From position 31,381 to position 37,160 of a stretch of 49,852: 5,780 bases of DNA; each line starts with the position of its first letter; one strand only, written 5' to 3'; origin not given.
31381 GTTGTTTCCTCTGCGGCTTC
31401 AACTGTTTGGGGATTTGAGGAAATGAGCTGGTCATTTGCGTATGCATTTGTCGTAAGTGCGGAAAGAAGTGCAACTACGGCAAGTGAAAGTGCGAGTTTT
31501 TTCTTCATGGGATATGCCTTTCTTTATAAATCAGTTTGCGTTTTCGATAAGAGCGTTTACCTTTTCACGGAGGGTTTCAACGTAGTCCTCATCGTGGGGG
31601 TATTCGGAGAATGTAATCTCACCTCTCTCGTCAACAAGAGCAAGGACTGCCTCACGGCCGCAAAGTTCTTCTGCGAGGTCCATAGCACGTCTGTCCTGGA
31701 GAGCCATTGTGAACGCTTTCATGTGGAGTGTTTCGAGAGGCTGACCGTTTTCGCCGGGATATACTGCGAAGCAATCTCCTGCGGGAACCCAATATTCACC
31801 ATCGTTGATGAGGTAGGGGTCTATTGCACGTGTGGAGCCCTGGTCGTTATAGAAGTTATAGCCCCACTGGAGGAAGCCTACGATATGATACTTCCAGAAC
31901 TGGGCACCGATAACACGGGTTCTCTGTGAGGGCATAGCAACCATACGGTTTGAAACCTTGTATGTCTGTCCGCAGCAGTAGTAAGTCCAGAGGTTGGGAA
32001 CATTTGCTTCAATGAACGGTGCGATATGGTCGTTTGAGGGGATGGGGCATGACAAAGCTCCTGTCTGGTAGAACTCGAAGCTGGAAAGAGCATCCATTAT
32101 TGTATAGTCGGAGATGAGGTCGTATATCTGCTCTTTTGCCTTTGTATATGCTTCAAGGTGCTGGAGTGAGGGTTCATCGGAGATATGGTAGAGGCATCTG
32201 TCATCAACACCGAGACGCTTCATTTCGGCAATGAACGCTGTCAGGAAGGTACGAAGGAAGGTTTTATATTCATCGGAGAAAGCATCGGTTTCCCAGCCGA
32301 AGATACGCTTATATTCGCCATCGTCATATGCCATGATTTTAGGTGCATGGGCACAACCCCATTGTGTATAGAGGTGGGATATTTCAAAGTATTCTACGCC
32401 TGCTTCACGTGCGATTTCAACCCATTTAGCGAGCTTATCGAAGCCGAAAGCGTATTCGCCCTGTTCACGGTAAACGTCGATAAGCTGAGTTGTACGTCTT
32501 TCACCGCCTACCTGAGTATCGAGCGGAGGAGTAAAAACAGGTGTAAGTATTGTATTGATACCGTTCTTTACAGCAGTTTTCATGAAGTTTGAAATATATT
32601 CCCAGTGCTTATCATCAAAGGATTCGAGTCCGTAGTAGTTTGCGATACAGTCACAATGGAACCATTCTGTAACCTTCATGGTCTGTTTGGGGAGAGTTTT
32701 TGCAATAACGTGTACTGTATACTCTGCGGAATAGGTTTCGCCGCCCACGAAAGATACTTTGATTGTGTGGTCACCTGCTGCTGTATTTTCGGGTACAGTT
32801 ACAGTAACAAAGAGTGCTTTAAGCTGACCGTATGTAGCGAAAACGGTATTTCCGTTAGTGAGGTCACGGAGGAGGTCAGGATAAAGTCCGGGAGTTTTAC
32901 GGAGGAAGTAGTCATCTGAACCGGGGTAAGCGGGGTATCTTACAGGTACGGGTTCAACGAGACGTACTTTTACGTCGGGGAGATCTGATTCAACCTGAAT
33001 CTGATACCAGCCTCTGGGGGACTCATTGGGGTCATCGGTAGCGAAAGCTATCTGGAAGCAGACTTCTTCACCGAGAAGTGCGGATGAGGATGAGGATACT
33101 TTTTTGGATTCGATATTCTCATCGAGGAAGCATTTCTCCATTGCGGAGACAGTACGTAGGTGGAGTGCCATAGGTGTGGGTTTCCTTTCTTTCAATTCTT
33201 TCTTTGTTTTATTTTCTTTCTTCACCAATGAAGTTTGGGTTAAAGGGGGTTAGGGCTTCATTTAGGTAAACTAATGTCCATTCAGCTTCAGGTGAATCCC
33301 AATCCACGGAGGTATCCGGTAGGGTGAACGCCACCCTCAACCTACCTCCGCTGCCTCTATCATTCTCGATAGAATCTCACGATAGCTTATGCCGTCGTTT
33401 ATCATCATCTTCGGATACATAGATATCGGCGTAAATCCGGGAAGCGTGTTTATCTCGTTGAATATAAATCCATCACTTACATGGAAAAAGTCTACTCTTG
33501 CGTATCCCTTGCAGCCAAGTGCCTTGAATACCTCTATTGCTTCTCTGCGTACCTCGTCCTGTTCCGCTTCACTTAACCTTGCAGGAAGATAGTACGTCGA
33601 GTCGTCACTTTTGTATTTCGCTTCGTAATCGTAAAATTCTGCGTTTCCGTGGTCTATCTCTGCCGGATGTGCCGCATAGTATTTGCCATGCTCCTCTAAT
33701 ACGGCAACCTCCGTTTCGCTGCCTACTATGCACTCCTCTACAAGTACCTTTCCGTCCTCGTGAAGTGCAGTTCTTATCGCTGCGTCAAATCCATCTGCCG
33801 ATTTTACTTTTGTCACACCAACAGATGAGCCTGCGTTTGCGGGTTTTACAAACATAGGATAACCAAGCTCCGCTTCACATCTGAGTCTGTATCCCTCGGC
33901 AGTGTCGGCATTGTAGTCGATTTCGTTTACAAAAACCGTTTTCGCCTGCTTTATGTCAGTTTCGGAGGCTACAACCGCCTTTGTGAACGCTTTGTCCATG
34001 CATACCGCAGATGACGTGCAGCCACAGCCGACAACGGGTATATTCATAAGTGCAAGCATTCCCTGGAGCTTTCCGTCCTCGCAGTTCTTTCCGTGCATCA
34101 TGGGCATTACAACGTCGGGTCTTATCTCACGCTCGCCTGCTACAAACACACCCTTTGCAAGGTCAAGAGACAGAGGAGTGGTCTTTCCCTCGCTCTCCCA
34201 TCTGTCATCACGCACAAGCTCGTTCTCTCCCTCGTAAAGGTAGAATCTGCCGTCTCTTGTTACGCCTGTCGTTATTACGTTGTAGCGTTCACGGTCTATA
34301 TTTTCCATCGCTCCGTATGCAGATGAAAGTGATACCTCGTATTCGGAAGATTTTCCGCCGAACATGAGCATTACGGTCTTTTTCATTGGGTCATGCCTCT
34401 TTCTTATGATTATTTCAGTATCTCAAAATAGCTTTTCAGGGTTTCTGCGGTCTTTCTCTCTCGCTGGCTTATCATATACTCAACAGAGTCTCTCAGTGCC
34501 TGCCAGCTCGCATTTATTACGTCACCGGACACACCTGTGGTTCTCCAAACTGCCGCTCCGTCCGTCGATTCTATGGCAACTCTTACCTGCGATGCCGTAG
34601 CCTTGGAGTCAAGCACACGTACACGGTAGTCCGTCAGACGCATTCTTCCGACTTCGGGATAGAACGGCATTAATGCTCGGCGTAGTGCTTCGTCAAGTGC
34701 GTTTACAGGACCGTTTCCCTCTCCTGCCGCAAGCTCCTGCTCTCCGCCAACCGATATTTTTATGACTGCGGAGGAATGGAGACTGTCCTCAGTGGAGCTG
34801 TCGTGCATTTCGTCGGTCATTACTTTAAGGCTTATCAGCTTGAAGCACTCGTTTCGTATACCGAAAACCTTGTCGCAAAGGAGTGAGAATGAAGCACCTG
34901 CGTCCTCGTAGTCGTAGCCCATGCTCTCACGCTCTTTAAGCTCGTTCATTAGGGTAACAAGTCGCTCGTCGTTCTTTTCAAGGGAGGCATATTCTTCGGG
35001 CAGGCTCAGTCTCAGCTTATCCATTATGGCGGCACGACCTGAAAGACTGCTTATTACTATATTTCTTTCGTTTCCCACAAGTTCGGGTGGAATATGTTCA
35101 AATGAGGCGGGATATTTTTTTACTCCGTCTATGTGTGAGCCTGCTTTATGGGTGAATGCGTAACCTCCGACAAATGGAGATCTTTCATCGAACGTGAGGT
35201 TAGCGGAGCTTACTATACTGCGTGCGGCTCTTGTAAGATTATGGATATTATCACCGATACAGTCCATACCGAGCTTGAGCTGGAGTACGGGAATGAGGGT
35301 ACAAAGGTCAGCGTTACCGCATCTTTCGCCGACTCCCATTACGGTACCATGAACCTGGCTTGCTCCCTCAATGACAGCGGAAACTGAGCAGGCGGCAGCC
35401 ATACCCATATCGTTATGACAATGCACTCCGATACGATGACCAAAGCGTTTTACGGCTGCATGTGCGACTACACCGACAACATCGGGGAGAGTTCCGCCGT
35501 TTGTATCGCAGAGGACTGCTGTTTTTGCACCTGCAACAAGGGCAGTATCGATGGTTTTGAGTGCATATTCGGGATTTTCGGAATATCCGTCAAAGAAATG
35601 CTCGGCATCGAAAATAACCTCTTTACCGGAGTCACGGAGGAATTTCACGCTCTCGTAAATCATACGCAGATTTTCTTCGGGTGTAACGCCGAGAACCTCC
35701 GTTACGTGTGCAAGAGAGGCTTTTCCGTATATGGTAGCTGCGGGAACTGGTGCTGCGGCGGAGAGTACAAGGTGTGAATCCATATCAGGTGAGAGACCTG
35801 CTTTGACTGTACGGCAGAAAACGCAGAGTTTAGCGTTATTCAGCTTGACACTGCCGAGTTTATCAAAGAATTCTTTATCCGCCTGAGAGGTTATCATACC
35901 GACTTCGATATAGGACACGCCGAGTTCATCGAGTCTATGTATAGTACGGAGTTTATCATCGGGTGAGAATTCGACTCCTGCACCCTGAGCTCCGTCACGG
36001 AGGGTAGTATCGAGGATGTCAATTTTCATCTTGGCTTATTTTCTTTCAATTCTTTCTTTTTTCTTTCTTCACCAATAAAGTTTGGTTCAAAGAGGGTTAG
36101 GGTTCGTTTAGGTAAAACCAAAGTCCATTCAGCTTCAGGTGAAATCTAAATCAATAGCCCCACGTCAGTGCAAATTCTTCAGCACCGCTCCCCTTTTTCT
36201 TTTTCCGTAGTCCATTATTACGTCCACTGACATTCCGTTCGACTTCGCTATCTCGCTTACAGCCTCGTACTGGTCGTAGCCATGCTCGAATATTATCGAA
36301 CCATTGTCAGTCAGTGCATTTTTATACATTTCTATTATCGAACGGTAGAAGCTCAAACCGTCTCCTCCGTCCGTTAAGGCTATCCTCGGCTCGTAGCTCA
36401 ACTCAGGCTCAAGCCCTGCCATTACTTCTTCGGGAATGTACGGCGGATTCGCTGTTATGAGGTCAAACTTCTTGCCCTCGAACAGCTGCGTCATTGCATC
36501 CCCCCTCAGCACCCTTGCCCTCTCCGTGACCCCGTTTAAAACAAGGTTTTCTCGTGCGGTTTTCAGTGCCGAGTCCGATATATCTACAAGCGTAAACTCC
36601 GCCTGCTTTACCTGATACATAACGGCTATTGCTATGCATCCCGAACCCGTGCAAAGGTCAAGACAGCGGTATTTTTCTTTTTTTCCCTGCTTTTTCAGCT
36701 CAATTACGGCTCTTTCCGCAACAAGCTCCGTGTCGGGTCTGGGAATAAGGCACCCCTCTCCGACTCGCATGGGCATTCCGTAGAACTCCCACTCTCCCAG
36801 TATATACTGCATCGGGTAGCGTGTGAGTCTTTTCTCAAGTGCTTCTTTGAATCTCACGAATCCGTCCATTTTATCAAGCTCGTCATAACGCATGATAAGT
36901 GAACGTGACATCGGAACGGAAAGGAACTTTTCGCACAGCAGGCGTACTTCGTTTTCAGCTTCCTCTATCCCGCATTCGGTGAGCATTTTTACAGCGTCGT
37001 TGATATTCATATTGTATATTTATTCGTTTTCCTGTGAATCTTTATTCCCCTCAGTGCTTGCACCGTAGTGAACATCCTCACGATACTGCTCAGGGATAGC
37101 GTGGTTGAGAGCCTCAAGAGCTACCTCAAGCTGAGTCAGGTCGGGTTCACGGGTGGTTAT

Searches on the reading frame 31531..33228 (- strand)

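Call 7: search_protein_families(library=pfam, proteins=[window:31531-33228:-], max_evalue=0.001)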
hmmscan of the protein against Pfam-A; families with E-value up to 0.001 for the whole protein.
window:31531-33228:- (565 aa): 1 family
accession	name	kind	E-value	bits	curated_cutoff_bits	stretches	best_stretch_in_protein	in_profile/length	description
PF13320.12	GH123_cat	-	1.7e-102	343.6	23.1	1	189-518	1-323/324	Glycoside hydrolase 123, catalytic domain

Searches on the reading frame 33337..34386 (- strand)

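Call 7: search_protein_families(library=pfam, proteins=[window:33337-34386:-], max_evalue=0.001)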
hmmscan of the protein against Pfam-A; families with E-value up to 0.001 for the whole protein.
window:33337-34386:- (349 aa): 6 families
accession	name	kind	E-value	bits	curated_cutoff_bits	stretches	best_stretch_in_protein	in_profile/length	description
PF07478.18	Dala_Dala_lig_C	-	1.2e-59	201.7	24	1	142-344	4-204/204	D-ala D-ala ligase C-terminus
PF01820.27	Dala_Dala_lig_N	-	1.8e-28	99.9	34.6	1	5-121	2-121/121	D-ala D-ala ligase N-terminus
PF02222.28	ATP-grasp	-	1.3e-08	35.2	27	1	171-313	26-160/179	ATP-grasp domain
PF13535.11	ATP-grasp_4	-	1.7e-07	31.5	27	1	175-314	2-150/160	ATP-grasp domain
PF02786.22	CPSase_L_D2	-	2.4e-07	30.9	19.8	1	146-314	10-178/211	Carbamoyl-phosphate synthase L chain, ATP binding domain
PF02655.19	ATP-grasp_3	-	6.7e-07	30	23.2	1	174-313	30-154/160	ATP-grasp domain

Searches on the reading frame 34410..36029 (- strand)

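Call 8: search_protein_families(library=pfam, proteins=[window:34410-36029:-], max_evalue=0.001)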
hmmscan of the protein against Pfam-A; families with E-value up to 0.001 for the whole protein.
window:34410-36029:- (539 aa): 3 families
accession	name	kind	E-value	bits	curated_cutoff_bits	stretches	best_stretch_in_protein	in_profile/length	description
PF00682.25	HMGL-like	-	2.8e-42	145.4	29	1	3-251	2-241/260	HMGL-like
PF08502.15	LeuA_dimer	-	1.1e-22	80.8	24.9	1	380-519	6-130/131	LeuA allosteric (dimerisation) domain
PF22617.1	HCS_D2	-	8.1e-13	49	27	1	287-340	2-56/82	Homocitrate synthase post-HMGL domain-like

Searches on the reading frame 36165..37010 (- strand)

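Call 8: search_protein_families(library=pfam, proteins=[window:36165-37010:-], max_evalue=0.001)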
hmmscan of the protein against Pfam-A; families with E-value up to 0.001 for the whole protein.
window:36165-37010:- (281 aa): 15 families
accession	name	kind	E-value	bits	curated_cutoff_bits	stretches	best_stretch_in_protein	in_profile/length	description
PF05175.20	MTS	-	6.3e-14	52.4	23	1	111-192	30-109/170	Methyltransferase small domain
PF17827.6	PrmC_N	-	8.3e-12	45.9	23.4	1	4-72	4-71/71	PrmC N-terminal domain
PF13847.12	Methyltransf_31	-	2.8e-11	43.7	27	1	111-259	2-127/145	Methyltransferase domain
PF13649.12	Methyltransf_25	-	5.3e-10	40.3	27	1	117-188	2-71/97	Methyltransferase domain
PF06325.19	PrmA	-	3.3e-09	37.1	22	1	109-188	158-233/296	Ribosomal protein L11 methyltransferase (PrmA)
PF03602.21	Cons_hypoth95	-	4.9e-09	36.5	24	1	91-196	22-128/182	Conserved hypothetical protein 95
PF01209.24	Ubie_methyltran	-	1.6e-07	31.3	20.1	1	106-186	41-121/233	ubiE/COQ5 methyltransferase family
PF08241.18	Methyltransf_11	-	1.2e-05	26.2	21.2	1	117-188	1-67/95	Methyltransferase domain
PF08242.18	Methyltransf_12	-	2.1e-05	25.6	30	1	117-188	1-72/98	Methyltransferase domain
PF02005.22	TRM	-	3.4e-05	23.7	27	1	100-189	38-128/376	N2,N2-dimethylguanosine tRNA methyltransferase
PF05971.18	Methyltransf_10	-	4.3e-05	23.4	23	1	106-193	96-189/299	RNA methyltransferase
PF12847.13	Methyltransf_18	-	0.00013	22.4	27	1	112-185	14-86/151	Methyltransferase domain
PF02384.22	N6_Mtase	-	0.0002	21.2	20.4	1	110-193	44-137/311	N-6 DNA Methylase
PF13489.12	Methyltransf_23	-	0.0006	20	27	1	110-188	20-88/164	Methyltransferase domain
PF01170.24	UPF0020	-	0.00092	19.4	22.3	0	135-191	75-131/197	RMKL-like, methyltransferase domain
